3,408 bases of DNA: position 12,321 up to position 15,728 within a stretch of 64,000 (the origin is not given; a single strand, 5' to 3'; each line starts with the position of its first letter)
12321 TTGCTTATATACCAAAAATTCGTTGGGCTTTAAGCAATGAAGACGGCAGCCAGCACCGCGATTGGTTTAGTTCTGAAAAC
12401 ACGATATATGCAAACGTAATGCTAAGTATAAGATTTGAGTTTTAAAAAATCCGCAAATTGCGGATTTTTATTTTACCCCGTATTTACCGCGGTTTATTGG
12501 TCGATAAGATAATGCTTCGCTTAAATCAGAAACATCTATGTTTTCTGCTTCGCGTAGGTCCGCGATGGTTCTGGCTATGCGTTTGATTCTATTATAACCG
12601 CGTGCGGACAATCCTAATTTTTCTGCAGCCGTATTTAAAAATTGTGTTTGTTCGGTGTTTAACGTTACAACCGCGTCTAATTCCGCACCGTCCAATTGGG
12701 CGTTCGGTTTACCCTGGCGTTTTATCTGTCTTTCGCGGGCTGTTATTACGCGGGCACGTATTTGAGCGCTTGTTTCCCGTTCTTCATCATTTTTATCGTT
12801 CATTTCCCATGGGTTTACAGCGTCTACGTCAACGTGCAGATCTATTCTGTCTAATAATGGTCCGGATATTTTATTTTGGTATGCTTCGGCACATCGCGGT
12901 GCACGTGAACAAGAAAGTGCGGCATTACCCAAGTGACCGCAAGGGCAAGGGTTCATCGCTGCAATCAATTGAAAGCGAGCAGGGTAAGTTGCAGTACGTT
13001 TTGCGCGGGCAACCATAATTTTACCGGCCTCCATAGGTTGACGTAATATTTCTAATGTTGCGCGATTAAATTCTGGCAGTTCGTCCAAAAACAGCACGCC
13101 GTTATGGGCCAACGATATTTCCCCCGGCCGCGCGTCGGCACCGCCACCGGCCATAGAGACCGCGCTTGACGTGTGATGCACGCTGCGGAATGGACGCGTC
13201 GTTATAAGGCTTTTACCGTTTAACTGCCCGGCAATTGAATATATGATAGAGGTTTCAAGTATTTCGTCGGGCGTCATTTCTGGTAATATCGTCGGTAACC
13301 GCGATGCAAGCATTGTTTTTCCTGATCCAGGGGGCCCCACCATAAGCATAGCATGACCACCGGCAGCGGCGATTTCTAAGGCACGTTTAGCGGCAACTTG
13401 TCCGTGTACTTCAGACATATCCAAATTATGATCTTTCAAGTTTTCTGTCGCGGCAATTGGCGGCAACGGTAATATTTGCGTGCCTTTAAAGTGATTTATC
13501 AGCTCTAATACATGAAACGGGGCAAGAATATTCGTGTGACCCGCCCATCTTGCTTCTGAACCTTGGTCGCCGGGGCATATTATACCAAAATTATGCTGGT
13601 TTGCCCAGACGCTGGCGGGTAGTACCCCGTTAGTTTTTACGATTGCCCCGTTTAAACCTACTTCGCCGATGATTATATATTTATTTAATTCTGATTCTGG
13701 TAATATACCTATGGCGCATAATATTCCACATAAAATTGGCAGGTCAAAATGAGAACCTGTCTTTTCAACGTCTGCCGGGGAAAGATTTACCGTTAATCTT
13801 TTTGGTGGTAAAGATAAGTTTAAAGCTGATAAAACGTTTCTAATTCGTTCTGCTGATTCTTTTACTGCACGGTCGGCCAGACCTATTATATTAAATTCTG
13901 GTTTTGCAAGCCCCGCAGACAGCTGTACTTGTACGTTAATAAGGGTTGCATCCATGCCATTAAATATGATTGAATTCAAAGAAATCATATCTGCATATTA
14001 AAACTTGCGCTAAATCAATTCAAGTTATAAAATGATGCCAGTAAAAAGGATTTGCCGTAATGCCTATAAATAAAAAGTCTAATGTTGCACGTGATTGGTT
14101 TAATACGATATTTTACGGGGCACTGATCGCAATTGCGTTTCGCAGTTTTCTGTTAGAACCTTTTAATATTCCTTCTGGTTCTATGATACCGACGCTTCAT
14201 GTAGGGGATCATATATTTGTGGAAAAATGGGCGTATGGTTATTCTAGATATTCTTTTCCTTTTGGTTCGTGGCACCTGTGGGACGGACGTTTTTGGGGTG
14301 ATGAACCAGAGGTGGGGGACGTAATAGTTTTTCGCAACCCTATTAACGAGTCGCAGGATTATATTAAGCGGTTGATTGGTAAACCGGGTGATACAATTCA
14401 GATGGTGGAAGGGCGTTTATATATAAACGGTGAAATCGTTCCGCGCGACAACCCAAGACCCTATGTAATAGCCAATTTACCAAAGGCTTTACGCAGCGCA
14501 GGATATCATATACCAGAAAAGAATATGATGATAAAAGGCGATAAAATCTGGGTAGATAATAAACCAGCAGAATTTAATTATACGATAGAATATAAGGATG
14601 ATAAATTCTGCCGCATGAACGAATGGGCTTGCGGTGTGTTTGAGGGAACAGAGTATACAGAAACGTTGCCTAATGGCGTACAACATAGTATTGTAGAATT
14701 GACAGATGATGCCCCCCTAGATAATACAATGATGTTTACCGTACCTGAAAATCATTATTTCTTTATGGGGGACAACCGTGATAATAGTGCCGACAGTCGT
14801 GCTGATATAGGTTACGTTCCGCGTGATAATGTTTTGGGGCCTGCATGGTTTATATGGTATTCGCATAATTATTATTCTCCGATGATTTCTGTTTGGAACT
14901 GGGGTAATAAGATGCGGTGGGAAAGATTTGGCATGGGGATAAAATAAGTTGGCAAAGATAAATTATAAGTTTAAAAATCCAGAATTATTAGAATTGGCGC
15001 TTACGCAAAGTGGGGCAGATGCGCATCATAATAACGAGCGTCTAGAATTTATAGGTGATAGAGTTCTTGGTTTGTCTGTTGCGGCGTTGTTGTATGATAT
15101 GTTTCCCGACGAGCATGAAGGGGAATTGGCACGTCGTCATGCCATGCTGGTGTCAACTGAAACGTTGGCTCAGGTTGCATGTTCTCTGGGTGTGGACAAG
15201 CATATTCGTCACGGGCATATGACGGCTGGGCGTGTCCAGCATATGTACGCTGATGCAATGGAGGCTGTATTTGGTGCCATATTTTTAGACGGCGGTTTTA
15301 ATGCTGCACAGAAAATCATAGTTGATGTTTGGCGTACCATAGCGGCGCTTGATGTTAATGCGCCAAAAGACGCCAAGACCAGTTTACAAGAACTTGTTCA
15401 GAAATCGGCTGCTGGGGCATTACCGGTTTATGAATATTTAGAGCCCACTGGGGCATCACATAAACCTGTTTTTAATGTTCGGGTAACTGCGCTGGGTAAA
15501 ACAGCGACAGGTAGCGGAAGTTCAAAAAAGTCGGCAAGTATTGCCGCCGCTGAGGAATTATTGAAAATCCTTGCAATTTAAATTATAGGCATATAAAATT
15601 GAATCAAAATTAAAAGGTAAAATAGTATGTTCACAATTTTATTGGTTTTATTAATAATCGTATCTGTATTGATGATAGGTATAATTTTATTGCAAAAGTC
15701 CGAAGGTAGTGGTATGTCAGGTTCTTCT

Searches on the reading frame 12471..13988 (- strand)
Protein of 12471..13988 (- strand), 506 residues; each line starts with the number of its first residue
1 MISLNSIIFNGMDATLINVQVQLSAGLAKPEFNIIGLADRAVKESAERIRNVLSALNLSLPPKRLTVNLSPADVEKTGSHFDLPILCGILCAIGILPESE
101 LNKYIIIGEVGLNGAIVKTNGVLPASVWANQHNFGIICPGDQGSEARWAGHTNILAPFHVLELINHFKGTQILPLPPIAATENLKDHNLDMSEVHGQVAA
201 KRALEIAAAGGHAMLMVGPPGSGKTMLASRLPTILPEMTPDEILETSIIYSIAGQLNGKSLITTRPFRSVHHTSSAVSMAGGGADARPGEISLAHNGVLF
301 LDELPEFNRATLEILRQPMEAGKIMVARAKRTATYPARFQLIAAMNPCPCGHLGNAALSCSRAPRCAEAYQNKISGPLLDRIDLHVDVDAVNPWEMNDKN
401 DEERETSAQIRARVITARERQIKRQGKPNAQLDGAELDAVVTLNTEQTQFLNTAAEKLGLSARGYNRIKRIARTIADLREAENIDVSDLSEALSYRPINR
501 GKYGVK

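Call 97: search_protein_families(library=pfam, proteins=[window:12471-13988:-], max_evalue=0.001)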
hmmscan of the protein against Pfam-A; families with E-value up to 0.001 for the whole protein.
window:12471-13988:- (506 aa): 8 families
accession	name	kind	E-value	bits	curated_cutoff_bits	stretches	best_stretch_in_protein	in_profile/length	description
PF01078.27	Mg_chelatase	-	1.1e-92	309.5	20.3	1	190-392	1-203/207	Magnesium chelatase, subunit ChlI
PF13541.12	ChlI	-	6.2e-32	110.5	27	1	19-139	1-118/121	Subunit ChlI of Mg-chelatase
PF13335.12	Mg_chelatase_C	-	1.2e-29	103.2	26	1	405-496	2-94/94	Magnesium chelatase, subunit ChlI C-terminal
PF07728.20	AAA_5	-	5.1e-10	39.9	22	1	214-349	2-125/139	AAA domain (dynein-related subfamily)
PF00493.29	MCM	-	1e-08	35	23.3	1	286-350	112-175/224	MCM P-loop domain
PF00158.32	Sigma54_activat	-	1.6e-05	25.1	20.2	1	203-346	14-142/168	Sigma-54 interaction domain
PF05496.18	RuvB_N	-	0.00018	21.7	27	0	210-229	33-51/159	Holliday junction DNA helicase RuvB P-loop domain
PF00004.35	AAA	-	0.00031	21.6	21.2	0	214-310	1-72/131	ATPase family associated with various cellular activities (AAA)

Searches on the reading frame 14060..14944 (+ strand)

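Call 97: search_protein_families(library=pfam, proteins=[window:14060-14944:+], max_evalue=0.001)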
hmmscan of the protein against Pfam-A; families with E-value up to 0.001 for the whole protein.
window:14060-14944:+ (295 aa): 1 family
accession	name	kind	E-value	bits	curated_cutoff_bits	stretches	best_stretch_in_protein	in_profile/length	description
PF10502.14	Peptidase_S26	-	8.3e-49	166.2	22.9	2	11-129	2-101/168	Signal peptidase, peptidase S26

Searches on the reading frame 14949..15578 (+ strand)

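Call 97: search_protein_families(library=pfam, proteins=[window:14949-15578:+], max_evalue=0.001)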
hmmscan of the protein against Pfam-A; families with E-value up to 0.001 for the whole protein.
window:14949-15578:+ (210 aa): 4 families
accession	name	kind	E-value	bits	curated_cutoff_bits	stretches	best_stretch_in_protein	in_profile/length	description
PF14622.11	Ribonucleas_3_3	-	2.4e-25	89.6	35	1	10-125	1-121/128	Ribonuclease-III-like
PF00636.31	Ribonuclease_3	-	1.5e-20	74.3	27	1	30-116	1-102/102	Ribonuclease III domain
PF00035.32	dsrm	-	8.1e-12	46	23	1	142-208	1-66/66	Double-stranded RNA binding motif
PF22935.1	RM44_endonuclase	-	6.3e-06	26.8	27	1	21-111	51-139/139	Large ribosomal subunit protein mL44, endonuclease domain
